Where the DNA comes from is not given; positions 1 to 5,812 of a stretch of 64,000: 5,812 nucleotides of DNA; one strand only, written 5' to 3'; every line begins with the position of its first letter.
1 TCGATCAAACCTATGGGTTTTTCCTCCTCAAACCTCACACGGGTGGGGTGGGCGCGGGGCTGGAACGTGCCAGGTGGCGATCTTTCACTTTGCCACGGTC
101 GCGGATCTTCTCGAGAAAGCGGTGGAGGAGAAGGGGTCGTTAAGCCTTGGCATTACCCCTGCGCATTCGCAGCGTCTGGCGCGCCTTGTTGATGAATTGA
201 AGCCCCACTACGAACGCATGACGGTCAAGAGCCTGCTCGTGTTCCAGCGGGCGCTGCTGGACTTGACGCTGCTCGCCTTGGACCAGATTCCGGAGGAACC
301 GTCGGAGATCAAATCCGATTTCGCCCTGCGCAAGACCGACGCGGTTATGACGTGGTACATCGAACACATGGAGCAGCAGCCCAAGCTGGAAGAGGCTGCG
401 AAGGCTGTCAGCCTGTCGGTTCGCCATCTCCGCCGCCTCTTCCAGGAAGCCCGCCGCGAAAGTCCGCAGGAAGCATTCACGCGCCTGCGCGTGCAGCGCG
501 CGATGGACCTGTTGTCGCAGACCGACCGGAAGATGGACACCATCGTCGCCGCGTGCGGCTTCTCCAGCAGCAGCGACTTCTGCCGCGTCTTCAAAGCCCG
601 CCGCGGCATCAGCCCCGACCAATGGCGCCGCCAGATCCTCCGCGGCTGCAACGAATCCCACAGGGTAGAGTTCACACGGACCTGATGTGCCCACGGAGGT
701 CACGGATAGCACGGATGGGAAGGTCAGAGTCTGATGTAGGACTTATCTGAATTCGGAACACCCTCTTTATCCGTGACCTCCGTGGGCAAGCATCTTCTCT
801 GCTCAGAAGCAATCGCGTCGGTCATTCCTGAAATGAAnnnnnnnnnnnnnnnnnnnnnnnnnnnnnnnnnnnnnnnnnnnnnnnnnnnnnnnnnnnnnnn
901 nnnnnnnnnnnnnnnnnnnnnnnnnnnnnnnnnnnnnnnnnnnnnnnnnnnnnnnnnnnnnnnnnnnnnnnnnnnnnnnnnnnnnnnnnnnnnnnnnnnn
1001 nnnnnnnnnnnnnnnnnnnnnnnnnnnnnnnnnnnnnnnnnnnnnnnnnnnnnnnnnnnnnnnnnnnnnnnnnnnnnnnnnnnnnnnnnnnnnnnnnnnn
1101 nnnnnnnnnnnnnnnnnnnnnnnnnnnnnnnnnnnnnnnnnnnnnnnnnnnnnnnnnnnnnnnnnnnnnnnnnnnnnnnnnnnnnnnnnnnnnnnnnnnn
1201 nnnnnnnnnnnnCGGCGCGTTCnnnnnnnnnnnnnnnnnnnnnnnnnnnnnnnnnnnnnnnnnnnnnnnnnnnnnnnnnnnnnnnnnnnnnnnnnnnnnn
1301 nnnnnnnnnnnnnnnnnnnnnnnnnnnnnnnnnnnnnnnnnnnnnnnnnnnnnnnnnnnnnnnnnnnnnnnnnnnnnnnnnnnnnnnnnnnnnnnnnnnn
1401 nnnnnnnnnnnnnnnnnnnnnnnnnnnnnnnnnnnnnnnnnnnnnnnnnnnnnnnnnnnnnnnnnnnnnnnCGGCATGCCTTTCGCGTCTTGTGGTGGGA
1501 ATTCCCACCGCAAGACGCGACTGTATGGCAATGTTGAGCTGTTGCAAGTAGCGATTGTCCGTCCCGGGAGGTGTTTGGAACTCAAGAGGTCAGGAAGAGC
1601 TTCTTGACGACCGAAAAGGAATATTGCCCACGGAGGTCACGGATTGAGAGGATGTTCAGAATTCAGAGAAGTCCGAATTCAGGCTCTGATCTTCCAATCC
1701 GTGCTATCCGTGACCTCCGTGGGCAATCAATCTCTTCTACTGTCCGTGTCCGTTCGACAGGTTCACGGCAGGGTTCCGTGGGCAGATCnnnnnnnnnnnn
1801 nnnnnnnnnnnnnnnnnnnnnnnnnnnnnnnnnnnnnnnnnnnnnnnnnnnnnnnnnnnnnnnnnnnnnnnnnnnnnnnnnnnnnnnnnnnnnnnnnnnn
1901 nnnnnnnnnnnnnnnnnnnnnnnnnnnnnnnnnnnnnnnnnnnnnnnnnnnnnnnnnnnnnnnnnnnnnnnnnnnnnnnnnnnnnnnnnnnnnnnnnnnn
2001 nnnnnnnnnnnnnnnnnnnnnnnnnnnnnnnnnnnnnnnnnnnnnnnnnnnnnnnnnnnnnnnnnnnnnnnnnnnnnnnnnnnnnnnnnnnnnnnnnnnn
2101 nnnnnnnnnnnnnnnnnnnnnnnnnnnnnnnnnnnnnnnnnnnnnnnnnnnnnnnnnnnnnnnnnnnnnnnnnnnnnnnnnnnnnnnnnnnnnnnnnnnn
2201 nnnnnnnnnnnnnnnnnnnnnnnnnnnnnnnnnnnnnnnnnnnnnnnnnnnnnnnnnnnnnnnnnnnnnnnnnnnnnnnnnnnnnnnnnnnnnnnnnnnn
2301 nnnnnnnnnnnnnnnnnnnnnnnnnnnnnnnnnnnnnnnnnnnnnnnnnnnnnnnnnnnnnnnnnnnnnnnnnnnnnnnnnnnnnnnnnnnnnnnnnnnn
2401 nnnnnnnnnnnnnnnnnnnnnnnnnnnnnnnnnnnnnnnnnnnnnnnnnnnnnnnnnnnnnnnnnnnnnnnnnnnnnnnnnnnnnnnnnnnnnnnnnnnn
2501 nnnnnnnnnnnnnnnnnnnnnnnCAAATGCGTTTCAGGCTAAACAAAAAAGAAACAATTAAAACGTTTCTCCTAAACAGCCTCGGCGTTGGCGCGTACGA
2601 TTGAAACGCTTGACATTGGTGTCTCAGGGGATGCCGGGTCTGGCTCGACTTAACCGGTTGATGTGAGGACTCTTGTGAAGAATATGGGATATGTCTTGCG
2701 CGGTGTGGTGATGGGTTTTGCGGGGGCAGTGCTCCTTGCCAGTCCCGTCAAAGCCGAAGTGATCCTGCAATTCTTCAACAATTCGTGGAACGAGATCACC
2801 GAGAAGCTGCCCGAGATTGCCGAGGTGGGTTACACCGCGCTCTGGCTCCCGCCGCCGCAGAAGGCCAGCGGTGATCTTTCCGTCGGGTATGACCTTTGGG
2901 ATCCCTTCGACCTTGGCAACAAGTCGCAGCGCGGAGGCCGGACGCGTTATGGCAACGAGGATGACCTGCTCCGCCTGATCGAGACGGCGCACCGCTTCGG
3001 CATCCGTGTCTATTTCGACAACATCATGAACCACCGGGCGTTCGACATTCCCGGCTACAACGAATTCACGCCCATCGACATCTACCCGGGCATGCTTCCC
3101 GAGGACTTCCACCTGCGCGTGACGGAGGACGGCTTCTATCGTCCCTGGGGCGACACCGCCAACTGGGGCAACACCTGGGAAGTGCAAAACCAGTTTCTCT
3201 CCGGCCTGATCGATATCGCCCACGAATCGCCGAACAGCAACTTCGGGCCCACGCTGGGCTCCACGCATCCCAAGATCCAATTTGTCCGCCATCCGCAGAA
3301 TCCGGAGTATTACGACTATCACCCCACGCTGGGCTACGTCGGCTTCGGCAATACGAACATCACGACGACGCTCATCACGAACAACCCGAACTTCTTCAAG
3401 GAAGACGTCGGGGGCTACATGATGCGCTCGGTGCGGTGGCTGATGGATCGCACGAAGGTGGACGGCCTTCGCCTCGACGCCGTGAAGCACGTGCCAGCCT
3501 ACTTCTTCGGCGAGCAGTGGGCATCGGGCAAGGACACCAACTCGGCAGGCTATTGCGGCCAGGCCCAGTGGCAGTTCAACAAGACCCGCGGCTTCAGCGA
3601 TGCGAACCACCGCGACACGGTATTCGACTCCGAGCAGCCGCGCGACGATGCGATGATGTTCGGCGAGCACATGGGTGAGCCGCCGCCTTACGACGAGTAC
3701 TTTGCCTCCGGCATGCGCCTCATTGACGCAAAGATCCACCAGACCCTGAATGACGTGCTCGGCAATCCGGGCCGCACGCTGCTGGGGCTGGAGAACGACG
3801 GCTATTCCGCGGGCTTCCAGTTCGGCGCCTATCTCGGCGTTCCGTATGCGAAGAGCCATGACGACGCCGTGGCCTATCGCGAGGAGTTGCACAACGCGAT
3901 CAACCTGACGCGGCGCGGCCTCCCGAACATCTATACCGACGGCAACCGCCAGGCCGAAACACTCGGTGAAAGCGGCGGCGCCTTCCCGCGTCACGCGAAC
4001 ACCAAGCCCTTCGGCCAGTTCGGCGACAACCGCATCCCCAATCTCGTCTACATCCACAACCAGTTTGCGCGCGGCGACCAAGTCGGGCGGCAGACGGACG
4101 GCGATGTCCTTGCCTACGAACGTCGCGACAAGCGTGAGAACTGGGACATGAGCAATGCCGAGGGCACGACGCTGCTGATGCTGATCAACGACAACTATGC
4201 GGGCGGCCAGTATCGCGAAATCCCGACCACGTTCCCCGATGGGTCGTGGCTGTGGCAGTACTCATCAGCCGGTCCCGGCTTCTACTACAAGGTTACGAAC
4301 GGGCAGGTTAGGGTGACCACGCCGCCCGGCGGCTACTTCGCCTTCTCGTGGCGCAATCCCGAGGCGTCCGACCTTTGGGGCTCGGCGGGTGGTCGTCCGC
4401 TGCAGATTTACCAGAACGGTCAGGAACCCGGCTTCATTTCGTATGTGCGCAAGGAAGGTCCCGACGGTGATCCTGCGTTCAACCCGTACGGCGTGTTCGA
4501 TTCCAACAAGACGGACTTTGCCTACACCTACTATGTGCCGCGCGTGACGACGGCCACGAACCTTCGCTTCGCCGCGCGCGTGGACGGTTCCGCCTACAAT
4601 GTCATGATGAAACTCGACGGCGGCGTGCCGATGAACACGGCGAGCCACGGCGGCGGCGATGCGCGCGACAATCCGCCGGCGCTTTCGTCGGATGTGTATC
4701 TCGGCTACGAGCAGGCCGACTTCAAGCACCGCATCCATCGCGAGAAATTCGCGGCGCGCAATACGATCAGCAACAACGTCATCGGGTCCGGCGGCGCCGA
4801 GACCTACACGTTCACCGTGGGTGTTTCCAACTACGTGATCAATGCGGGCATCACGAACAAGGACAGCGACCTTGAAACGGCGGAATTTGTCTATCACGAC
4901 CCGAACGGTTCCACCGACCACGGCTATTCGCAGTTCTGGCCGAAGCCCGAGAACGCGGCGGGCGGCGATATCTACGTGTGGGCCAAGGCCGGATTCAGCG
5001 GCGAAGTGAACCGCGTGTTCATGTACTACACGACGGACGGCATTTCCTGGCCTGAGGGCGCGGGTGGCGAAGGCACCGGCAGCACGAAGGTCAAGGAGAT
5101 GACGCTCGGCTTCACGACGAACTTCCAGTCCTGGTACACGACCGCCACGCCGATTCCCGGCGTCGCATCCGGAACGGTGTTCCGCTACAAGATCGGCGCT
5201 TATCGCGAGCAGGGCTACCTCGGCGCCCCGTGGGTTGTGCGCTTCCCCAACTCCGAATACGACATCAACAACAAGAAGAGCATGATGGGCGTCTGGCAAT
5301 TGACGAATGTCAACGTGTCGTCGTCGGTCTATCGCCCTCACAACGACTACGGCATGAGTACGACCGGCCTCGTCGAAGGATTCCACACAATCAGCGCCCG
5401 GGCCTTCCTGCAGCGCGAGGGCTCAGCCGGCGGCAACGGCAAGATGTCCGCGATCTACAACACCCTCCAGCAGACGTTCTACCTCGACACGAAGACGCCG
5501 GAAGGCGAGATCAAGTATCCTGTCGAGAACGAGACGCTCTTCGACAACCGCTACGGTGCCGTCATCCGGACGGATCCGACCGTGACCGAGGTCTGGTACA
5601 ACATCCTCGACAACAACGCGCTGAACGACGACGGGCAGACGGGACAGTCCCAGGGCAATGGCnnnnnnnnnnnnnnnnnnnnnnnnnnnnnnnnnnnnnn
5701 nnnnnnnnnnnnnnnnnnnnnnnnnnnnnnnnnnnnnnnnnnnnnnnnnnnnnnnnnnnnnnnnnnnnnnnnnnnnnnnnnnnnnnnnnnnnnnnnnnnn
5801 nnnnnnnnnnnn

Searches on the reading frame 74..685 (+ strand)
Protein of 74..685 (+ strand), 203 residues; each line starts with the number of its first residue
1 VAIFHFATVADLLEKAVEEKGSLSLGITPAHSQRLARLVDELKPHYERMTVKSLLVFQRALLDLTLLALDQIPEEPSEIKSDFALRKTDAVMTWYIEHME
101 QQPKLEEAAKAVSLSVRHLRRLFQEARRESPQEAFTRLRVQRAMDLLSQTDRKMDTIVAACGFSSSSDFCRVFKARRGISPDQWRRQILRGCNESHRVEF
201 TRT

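Call 11: search_protein_families(library=pfam, proteins=[window:74-685:+], max_evalue=0.01)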
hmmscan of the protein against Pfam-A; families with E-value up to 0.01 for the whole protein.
window:74-685:+ (203 aa): 2 families
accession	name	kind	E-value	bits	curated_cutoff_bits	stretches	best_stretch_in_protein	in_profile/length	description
PF12833.13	HTH_18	-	1.2e-21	77.2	33.6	1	109-187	2-80/80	Helix-turn-helix domain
PF00165.29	HTH_AraC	-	1.7e-11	44.4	26.6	1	149-186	6-42/42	Bacterial regulatory helix-turn-helix proteins, AraC family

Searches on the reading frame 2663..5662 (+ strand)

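Call 11: search_protein_families(library=pfam, proteins=[window:2663-5662:+], max_evalue=0.01)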
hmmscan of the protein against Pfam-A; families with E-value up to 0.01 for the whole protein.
window:2663-5662:+ (1000 aa): 1 family
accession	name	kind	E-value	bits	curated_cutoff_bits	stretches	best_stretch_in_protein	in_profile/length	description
PF00128.31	Alpha-amylase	-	3.4e-16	60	22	2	42-128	18-95/446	Alpha amylase, catalytic domain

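Call 84: search_protein_families(library=ncbifam, proteins=[window:2663-5662:+], max_evalue=0.01)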
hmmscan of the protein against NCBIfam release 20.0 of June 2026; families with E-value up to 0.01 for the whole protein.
window:2663-5662:+ (1000 aa): 23 families
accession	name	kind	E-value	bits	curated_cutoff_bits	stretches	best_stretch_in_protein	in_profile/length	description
NF006970.0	PRK09441.1-3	equivalog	1.4e-33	116.3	516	1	40-322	55-278/466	alpha-amylase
NF006969.0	PRK09441.1-2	equivalog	1e-30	107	382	2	39-126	18-106/483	alpha-amylase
NF006968.0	PRK09441.1-1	equivalog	4.2e-28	97.9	389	2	40-125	19-106/495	alpha-amylase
NF006972.0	PRK09441.1-5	equivalog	6.3e-22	77.7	804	2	39-126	48-136/514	alpha-amylase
NF006971.0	PRK09441.1-4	equivalog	9e-22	77.5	781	2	39-127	18-107/484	alpha-amylase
TIGR02402.1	trehalose_TreZ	equivalog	6.7e-10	37.9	538.8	1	42-124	111-185/545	malto-oligosyltrehalose trehalohydrolase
NF051899.1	BetGalacBglAAgro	equivalog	9.5e-09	34.2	900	1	44-128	29-104/537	beta-galactosidase BglA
NF007060.0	PRK09505.2-5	equivalog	3.3e-08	32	790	1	31-127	223-324/690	alpha-amylase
NF003811.1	PRK05402.1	equivalog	6.1e-08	31.6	741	1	40-141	159-253/619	1,4-alpha-glucan branching protein GlgB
NF041321.1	Alpha-amyl_MalA_Halo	equivalog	1.9e-07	29.9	875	1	40-133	279-363/666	alpha-amylase MalA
NF008967.0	PRK12313.1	equivalog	1.5e-06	26.8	577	0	41-135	168-255/633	1,4-alpha-glucan branching protein GlgB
TIGR02456.1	treS_nterm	equivalog_domain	3e-06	26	678.35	1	43-132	28-108/539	maltose alpha-D-glucosyltransferase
NF007052.0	PRK09505.1-2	equivalog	9.5e-06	24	749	1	94-128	285-319/677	alpha-amylase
NF007059.0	PRK09505.2-4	equivalog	1e-05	24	865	1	94-151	285-341/683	alpha-amylase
NF007057.0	PRK09505.2-2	equivalog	1.1e-05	23.9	931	1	37-292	233-484/694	alpha-amylase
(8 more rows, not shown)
